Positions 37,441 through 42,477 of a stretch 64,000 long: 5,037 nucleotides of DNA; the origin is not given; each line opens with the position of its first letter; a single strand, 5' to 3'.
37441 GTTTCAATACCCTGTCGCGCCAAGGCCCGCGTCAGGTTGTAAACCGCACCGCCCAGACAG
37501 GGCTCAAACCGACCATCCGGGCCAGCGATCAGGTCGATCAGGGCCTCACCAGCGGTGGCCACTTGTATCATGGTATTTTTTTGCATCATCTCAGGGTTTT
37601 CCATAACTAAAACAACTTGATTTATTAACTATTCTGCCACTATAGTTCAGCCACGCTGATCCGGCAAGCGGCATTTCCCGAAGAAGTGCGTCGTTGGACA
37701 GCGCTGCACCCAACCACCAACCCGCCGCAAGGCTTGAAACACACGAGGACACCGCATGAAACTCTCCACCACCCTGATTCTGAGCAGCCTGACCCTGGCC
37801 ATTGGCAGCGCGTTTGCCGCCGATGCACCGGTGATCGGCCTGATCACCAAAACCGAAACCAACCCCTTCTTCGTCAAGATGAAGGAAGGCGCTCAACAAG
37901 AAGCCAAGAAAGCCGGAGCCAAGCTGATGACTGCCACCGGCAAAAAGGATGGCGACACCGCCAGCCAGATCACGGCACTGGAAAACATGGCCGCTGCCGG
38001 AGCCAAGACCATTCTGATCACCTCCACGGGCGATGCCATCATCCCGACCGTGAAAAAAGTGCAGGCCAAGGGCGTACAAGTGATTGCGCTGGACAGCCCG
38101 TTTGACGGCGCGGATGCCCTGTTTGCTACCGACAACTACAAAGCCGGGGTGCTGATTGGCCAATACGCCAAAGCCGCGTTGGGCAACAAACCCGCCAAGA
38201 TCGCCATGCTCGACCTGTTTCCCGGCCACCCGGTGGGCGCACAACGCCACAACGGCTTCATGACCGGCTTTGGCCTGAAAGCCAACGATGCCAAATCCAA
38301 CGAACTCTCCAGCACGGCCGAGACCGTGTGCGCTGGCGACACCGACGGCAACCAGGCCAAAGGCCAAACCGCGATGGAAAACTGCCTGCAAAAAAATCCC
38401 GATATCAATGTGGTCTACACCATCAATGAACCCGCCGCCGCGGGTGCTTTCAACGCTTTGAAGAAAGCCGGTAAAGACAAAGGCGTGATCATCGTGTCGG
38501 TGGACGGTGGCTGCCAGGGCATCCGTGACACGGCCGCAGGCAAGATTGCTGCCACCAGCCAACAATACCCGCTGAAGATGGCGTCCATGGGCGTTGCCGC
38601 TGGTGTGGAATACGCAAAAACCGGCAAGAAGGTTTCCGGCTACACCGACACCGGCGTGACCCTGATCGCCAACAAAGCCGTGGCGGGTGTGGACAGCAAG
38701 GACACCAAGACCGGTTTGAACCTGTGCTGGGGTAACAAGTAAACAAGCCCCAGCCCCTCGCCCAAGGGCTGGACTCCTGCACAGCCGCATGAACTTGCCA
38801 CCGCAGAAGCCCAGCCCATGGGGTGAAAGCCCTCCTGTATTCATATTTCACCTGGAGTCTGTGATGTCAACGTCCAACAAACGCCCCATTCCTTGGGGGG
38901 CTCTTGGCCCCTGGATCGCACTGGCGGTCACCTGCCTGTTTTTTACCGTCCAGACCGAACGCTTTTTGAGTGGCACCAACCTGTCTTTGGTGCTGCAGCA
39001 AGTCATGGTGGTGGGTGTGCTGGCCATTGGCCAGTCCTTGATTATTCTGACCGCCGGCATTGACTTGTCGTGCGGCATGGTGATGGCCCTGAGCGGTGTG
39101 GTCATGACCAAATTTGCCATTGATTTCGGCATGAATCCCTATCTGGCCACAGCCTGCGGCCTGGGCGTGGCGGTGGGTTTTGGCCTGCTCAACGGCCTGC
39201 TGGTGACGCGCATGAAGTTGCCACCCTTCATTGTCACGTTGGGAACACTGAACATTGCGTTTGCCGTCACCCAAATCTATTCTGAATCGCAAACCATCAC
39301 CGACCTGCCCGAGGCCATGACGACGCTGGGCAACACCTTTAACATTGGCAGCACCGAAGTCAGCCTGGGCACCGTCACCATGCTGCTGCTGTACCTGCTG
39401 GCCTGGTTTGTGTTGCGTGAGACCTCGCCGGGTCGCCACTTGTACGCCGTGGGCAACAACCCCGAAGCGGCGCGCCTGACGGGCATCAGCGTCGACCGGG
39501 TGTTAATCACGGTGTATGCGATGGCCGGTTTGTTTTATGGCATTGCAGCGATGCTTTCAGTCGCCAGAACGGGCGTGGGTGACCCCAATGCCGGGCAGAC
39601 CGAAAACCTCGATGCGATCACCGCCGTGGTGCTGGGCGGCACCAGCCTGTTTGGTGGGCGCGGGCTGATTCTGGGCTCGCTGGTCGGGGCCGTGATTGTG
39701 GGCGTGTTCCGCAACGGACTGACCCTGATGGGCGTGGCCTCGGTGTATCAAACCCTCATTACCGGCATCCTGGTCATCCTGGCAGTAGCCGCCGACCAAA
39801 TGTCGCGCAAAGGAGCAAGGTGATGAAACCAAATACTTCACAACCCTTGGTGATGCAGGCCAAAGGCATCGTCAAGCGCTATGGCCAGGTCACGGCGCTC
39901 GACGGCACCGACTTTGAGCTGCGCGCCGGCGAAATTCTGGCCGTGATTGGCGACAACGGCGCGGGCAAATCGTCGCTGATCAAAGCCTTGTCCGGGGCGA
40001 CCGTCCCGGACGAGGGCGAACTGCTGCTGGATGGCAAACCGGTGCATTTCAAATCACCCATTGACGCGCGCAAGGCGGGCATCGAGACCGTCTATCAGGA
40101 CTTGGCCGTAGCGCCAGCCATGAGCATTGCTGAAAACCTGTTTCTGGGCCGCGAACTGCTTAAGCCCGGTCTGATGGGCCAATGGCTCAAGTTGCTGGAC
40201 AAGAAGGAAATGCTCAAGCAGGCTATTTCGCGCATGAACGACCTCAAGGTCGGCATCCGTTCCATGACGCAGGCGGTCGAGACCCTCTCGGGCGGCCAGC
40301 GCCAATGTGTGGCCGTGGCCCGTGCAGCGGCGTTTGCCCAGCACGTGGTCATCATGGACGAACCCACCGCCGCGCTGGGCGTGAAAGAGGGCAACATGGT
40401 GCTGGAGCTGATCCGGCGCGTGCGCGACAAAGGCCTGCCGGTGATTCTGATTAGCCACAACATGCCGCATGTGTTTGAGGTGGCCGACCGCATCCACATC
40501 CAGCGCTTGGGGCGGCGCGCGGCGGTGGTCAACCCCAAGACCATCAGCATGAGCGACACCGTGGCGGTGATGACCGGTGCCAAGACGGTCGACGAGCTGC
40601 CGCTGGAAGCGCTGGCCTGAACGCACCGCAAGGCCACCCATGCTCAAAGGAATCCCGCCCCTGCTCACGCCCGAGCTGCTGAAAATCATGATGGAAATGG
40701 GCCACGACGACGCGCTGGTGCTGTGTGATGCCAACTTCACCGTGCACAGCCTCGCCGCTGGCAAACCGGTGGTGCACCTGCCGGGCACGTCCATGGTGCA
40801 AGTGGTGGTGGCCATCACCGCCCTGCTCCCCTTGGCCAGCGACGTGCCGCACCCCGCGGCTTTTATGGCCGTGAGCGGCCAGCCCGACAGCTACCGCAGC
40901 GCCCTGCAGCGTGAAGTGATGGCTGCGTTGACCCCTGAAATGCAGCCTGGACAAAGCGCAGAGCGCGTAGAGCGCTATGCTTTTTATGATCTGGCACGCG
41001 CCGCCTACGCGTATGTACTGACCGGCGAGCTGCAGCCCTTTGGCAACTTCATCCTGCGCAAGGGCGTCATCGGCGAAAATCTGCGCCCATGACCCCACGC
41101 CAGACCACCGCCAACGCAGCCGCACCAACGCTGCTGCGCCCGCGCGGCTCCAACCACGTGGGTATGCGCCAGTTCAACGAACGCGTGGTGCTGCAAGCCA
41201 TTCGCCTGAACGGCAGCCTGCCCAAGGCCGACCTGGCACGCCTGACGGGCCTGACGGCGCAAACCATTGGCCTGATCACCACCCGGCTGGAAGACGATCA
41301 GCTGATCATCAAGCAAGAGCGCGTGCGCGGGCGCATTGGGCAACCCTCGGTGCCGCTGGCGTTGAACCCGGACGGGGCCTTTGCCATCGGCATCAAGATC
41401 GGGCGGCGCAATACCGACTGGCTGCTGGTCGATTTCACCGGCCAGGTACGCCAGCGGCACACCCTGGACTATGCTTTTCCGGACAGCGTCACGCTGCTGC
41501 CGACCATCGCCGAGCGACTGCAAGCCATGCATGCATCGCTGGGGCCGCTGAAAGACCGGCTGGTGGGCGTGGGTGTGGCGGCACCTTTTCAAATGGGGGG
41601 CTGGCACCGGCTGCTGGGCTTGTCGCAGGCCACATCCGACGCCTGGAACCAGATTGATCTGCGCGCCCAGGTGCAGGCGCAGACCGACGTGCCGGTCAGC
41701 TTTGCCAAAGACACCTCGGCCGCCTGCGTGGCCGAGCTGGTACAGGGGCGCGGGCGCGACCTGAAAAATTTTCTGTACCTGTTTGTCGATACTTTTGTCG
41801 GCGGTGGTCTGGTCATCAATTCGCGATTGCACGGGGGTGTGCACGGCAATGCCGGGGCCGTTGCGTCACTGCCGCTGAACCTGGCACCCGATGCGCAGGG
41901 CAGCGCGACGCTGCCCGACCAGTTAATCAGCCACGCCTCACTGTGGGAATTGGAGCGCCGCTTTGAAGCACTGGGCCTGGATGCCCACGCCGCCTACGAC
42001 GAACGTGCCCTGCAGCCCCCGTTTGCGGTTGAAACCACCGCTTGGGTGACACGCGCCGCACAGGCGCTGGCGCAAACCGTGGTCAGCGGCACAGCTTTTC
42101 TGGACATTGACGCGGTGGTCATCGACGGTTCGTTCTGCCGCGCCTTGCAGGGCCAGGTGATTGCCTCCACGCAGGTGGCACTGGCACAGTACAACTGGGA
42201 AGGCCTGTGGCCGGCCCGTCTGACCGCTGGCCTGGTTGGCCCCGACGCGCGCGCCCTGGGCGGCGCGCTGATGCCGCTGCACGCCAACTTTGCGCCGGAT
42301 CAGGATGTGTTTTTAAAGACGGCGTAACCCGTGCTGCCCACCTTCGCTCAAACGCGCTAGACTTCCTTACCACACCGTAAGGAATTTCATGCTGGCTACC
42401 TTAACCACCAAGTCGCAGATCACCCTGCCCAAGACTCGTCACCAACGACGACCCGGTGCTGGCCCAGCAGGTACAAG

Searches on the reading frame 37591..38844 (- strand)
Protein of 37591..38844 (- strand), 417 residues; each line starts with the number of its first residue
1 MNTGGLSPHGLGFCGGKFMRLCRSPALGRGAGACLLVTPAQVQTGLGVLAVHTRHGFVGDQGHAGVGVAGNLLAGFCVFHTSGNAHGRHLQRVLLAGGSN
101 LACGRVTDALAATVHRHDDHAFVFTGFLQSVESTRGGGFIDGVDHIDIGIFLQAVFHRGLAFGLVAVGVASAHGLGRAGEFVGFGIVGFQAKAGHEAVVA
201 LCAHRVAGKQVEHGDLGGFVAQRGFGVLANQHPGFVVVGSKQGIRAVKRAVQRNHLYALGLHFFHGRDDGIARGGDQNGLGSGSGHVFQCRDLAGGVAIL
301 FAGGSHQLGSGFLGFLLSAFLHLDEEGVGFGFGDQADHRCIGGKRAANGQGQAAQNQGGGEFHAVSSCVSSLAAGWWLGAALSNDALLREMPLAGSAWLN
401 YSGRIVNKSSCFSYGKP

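Call 74: find_encoding_contigs(protein=window:37591-38844:-, flank=10000, max_places=1)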
Protein window:37591-38844:- (417 aa): no gene with exactly this product is on record in the collection.

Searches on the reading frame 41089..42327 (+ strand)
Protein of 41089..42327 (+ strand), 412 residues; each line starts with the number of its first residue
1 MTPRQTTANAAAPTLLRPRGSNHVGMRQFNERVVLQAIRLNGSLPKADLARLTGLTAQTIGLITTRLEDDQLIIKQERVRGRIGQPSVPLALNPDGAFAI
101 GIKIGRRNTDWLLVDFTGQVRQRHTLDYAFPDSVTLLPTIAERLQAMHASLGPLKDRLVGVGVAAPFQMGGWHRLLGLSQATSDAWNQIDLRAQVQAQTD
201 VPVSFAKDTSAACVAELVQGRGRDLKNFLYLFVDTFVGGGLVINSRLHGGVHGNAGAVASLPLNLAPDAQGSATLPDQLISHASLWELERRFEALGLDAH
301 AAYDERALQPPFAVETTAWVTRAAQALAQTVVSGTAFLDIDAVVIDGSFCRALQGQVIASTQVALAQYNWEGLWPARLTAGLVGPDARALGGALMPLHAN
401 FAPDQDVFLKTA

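Call 76: find_encoding_contigs(protein=window:41089-42327:+, flank=10000, max_places=1)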
Protein window:41089-42327:+ (412 aa): 22 contigs read that carry it; 1 place shown.
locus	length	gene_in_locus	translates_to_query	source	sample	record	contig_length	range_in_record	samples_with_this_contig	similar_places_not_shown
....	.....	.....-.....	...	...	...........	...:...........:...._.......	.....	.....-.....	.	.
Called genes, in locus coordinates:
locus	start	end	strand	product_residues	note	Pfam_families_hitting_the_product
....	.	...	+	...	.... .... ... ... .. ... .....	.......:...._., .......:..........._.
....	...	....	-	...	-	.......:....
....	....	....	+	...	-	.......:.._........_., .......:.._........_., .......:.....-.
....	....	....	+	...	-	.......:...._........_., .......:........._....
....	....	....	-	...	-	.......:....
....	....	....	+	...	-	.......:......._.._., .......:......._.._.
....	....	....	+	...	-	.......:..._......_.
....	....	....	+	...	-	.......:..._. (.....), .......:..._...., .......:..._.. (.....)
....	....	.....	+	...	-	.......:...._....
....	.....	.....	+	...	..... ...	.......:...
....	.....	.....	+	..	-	-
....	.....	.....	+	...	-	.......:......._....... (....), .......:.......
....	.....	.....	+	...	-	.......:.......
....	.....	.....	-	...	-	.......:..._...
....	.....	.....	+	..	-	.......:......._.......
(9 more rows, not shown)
